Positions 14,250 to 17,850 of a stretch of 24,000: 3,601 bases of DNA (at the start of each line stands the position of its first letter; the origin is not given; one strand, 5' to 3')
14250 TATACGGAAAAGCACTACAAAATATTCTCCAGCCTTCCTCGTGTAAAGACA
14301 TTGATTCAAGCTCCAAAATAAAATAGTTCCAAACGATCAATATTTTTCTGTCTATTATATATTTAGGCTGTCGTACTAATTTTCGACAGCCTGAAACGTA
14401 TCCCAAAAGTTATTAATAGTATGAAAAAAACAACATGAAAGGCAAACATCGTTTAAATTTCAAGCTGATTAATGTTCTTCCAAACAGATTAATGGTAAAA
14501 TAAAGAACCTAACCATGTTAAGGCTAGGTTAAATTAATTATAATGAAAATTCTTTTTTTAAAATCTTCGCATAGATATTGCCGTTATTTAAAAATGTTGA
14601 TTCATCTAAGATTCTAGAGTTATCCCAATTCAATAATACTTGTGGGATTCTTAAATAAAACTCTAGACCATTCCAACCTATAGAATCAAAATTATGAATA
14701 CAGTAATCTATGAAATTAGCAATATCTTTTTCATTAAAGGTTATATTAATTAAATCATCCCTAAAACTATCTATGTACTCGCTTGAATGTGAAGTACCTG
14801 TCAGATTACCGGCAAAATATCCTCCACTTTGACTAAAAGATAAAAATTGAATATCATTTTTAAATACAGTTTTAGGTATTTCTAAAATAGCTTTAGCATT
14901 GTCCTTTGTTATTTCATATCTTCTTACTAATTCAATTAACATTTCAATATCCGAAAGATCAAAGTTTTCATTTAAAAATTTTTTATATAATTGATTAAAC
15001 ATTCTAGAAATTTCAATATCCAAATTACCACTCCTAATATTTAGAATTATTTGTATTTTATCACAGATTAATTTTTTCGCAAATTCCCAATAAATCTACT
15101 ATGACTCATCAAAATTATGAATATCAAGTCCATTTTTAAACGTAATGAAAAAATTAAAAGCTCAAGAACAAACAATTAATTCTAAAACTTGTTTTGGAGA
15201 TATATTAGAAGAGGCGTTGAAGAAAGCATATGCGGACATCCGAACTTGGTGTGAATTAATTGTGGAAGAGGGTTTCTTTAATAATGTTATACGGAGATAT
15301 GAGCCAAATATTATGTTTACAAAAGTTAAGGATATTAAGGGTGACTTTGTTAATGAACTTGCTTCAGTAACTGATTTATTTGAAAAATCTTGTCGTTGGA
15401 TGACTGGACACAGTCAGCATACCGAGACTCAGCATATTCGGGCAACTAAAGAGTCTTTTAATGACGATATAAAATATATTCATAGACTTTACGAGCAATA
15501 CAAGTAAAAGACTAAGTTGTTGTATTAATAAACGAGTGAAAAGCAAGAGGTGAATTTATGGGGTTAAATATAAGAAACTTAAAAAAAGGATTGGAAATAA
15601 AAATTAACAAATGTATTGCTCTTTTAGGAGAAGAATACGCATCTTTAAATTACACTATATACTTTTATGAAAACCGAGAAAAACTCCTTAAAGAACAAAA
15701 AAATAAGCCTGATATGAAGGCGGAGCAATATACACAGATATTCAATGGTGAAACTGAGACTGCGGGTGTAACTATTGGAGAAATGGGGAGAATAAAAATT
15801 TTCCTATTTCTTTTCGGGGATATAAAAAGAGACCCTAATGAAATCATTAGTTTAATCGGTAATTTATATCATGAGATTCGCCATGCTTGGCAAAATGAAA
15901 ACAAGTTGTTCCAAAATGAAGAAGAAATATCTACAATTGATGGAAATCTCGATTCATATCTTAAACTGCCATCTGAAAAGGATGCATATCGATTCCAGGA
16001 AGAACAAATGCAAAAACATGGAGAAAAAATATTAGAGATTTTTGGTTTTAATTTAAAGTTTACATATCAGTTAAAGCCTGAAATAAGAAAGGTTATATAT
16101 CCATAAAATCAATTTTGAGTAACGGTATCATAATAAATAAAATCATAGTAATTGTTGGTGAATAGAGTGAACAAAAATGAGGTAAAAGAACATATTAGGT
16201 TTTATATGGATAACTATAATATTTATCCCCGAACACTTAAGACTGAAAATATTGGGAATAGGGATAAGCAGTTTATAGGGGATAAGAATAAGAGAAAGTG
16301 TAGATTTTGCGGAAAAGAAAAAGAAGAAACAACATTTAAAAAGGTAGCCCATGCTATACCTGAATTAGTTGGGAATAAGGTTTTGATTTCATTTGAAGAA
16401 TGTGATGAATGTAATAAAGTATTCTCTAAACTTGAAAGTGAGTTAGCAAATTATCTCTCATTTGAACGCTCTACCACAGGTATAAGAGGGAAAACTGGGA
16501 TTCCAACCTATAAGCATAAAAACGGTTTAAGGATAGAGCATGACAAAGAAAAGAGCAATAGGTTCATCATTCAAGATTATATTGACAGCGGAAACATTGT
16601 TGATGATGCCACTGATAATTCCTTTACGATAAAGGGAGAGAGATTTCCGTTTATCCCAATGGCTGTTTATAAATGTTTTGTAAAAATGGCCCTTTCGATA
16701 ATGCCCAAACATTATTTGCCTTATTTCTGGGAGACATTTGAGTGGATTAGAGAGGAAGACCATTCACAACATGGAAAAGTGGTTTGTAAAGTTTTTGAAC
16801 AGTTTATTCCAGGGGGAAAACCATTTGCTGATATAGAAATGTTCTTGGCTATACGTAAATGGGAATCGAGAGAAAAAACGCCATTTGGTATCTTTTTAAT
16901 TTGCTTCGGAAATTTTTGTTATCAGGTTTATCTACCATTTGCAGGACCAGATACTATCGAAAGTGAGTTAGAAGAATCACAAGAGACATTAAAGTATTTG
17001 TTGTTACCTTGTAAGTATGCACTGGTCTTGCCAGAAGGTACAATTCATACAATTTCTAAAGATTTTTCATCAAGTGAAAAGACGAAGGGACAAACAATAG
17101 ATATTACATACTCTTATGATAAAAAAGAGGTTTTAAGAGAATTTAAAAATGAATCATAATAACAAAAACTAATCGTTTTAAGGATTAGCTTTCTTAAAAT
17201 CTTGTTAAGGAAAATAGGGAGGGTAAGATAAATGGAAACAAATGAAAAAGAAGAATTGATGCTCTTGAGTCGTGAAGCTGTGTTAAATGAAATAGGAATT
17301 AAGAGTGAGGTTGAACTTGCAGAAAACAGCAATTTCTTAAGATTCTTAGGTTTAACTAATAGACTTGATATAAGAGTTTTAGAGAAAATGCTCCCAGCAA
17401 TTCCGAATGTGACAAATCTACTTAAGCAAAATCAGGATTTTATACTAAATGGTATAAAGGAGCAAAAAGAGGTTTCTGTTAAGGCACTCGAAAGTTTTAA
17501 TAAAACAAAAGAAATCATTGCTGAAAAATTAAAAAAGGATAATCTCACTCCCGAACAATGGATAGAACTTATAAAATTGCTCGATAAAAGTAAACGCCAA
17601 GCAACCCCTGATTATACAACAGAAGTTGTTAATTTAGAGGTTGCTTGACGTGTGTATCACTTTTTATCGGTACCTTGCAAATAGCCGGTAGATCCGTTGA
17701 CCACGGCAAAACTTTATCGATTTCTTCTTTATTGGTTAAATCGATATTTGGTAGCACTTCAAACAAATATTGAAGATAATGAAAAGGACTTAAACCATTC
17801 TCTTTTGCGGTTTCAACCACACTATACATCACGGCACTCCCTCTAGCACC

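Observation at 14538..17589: AT-rich island of uncharacterised genes: candidate novel defence or toxin-type system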

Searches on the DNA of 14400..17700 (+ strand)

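Call 9: search_dna_similar(query=window:14400-17700:+, collection=plasmids, mode=near, max_rows=20)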
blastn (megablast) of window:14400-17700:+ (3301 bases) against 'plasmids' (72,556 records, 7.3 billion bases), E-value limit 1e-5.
No match.

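Call 10: search_dna_similar(query=window:14400-17700:+, collection=phages, mode=near, max_rows=20)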
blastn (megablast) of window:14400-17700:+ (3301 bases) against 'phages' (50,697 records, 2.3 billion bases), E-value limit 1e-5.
No match.

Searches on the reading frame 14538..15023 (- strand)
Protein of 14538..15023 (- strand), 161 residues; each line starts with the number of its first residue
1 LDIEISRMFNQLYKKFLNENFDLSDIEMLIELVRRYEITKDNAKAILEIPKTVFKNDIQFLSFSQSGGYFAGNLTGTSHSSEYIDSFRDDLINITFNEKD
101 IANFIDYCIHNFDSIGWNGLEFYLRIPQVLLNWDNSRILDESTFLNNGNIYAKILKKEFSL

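Call 4: search_protein_families(library=pfam, proteins=[window:14538-15023:-], max_evalue=1)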
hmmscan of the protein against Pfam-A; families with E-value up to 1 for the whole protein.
window:14538-15023:- (161 aa): 1 family
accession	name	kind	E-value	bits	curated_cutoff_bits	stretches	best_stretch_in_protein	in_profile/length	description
PF08519.17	RFC1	-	0.043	14.3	23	1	7-52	87-130/158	Replication factor RFC1 C terminal domain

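Call 5: search_protein_families(library=padloc, proteins=[window:14538-15023:-], max_evalue=1)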
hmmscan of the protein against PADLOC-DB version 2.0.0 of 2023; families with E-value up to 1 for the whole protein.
window:14538-15023:- (161 aa): 0 families

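Call 6: search_protein_families(library=ncbifam, proteins=[window:14538-15023:-], max_evalue=1)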
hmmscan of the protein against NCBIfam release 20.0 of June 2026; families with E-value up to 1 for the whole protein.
window:14538-15023:- (161 aa): 0 families

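Call 7: search_protein_families(library=phrogs, proteins=[window:14538-15023:-], max_evalue=1)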
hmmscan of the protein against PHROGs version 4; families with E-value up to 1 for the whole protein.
window:14538-15023:- (161 aa): 2 families
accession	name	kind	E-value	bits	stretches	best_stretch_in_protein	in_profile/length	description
phrog_28159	-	unknown function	0.078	13.8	1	14-38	9-34/36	-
phrog_17037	-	unknown function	0.32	11.8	1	81-116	7-44/47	-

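Call 20: find_encoding_contigs(protein=window:14538-15023:-, flank=10000, max_places=6)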
Protein window:14538-15023:- (161 aa): 2 contigs read that carry it; 2 places shown.
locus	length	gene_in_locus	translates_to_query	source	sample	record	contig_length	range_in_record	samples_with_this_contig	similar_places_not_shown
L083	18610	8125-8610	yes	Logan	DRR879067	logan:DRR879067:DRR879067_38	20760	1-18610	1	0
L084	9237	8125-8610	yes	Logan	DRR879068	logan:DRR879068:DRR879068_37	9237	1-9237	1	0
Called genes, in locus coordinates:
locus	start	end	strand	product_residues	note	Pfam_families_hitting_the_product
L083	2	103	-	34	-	?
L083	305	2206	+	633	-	PF00144:Beta-lactamase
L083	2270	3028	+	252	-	PF00975:Thioesterase, PF00561:Abhydrolase_1 (faint)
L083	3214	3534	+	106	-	-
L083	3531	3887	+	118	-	PF05717:TnpB_IS66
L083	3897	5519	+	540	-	PF13007:LZ_Tnp_IS66, PF13005:zf-IS66, PF03050:DDE_Tnp_IS66, PF13817:DDE_Tnp_IS66_C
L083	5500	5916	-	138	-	-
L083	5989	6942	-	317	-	PF14279:HNH_5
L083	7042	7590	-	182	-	-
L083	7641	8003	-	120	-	-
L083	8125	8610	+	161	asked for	-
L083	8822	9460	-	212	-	PF00440:TetR_N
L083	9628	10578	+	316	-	PF00005:ABC_tran, PF13304:AAA_21 (weak)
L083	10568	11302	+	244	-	PF01061:ABC2_membrane, PF12698:ABC2_membrane_3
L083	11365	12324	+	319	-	PF00005:ABC_tran, PF13304:AAA_21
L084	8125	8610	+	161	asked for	-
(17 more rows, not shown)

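Call 31: list_cluster_members(proteins=[window:14538-15023:-, window:15558-16106:+, window:13658-14326:+, window:12570-13520:-, window:20942-22843:-, window:20120-20878:-, window:17629-19251:-])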
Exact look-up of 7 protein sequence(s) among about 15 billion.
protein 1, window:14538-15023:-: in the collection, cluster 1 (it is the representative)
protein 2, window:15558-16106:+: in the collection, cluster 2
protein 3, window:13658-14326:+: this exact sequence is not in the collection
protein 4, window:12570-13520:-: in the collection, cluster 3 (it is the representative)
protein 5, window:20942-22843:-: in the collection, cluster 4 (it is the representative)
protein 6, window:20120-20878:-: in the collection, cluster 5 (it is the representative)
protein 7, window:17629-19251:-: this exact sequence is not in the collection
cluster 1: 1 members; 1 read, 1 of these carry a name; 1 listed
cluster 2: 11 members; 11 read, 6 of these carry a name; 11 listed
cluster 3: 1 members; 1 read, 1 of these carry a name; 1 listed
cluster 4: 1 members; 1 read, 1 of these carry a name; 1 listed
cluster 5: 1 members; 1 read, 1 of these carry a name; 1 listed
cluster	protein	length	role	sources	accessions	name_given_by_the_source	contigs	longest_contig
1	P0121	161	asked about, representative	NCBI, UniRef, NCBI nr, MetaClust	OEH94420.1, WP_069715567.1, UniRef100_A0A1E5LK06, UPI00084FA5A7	hypothetical protein [Bacillus solimangrovi] | Uncharacterized protein n=1 Tax=Bacillus solimangrovi TaxID=1305675 RepID=A0A1E5LK06_9BACI | status=active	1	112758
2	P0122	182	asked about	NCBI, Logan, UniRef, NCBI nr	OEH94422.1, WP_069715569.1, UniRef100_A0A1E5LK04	hypothetical protein [Bacillus solimangrovi] | Uncharacterized protein n=1 Tax=Bacillus solimangrovi TaxID=1305675 RepID=A0A1E5LK04_9BACI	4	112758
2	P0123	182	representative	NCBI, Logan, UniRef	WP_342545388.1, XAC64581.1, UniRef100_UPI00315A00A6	hypothetical protein [Lysinibacillus sp. FSL K6-4013] | hypothetical protein n=1 Tax=Lysinibacillus sp. FSL K6-4013 TaxID=2921504 ...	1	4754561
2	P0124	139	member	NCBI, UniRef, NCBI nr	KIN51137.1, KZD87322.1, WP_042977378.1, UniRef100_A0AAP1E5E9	hypothetical protein [Bacillus subtilis] | Uncharacterized protein n=1 Tax=Bacillus subtilis TaxID=1423 RepID=A0AAP1E5E9_BACIU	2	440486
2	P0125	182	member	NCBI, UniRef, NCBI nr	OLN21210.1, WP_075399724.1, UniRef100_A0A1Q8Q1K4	hypothetical protein BTO30_16150 [Domibacillus antri] | DUF2268 domain-containing protein n=1 Tax=Domibacillus antri TaxID=1714264 ... | hypothetical protein [Domibacillus antri]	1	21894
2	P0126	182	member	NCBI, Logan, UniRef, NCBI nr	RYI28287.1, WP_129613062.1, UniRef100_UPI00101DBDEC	hypothetical protein EVU96_13990 [Bacillus infantis] | hypothetical protein n=1 Tax=Bacillus infantis TaxID=324767 RepID=UPI00101DBDEC | hypothetical protein [Bacillus infantis]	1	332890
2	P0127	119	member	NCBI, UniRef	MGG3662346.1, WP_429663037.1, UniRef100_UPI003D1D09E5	hypothetical protein [Bacillus gobiensis] | hypothetical protein n=1 Tax=Bacillus gobiensis TaxID=1441095 RepID=UPI003D1D09E5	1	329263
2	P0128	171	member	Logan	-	-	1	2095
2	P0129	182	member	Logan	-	-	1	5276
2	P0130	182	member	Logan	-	-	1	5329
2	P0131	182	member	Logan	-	-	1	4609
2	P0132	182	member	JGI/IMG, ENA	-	-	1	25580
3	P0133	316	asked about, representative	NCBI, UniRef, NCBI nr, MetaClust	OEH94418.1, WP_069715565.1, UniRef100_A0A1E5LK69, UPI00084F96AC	ABC transporter ATP-binding protein [Bacillus solimangrovi] | ABC transporter domain-containing protein n=1 Tax=Bacillus solimangrovi TaxID=1305675 ... | status=active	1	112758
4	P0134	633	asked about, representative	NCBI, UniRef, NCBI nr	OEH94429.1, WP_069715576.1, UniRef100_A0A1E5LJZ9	serine hydrolase domain-containing protein [Bacillus solimangrovi] | Beta-lactamase-related domain-containing protein n=1 Tax=Bacillus solimangrovi ... | serine hydrolase [Bacillus solimangrovi]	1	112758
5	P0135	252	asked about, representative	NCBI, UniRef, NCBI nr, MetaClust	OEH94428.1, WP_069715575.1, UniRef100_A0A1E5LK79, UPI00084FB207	thioesterase II family protein [Bacillus solimangrovi] | Thioesterase domain-containing protein n=1 Tax=Bacillus solimangrovi TaxID=1305675 ... | thioesterase domain-containing protein [Bacillus solimangrovi]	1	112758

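Call 68: find_homologous_proteins(query=window:14538-15023:-, max_evalue=0.01)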
Query window:14538-15023:- (161 aa): 1 proteins with E <= 0.01 among 23 candidates.
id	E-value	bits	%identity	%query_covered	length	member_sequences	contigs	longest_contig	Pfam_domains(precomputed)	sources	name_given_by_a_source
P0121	2.3e-100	351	100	100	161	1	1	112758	-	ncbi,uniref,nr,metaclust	ncbi:hypothetical protein [Bacillus solimangrovi]|uniref:Uncharacterized protein n=1 Tax=Bacillus so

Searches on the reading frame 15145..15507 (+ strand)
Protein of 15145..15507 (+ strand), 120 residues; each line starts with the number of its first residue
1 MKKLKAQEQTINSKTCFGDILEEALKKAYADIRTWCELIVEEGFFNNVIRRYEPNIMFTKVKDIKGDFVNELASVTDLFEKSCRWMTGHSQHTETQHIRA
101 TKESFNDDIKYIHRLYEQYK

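Call 4: search_protein_families(library=pfam, proteins=[window:15145-15507:+], max_evalue=1)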
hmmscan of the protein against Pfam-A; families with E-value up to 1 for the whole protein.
window:15145-15507:+ (120 aa): 0 families

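Call 5: search_protein_families(library=padloc, proteins=[window:15145-15507:+], max_evalue=1)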
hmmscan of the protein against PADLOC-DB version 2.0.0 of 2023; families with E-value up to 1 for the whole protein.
window:15145-15507:+ (120 aa): 3 families
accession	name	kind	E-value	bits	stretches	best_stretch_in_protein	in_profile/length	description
PDLC04888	PDC-S06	-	4.5e-16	56.2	1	20-117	750-847/851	-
PDLC04891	PDC-S06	-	1.7e-12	44.6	1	2-117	734-851/858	-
PDLC04893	PDC-S06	-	1.6e-06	24.8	1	21-119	759-856/862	-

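Call 6: search_protein_families(library=ncbifam, proteins=[window:15145-15507:+], max_evalue=1)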
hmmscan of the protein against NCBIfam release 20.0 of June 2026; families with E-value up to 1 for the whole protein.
window:15145-15507:+ (120 aa): 0 families

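Call 7: search_protein_families(library=phrogs, proteins=[window:15145-15507:+], max_evalue=1)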
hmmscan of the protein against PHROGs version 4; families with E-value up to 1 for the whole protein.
window:15145-15507:+ (120 aa): 4 families
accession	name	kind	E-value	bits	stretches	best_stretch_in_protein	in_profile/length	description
phrog_20121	-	unknown function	0.0096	17.2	1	25-75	37-89/109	-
phrog_19183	-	unknown function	0.099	14.4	1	48-95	25-71/92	-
phrog_3687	-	unknown function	0.12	13.5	1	8-27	26-45/50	-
phrog_24499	-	unknown function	0.15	13.3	0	3-40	11-49/78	-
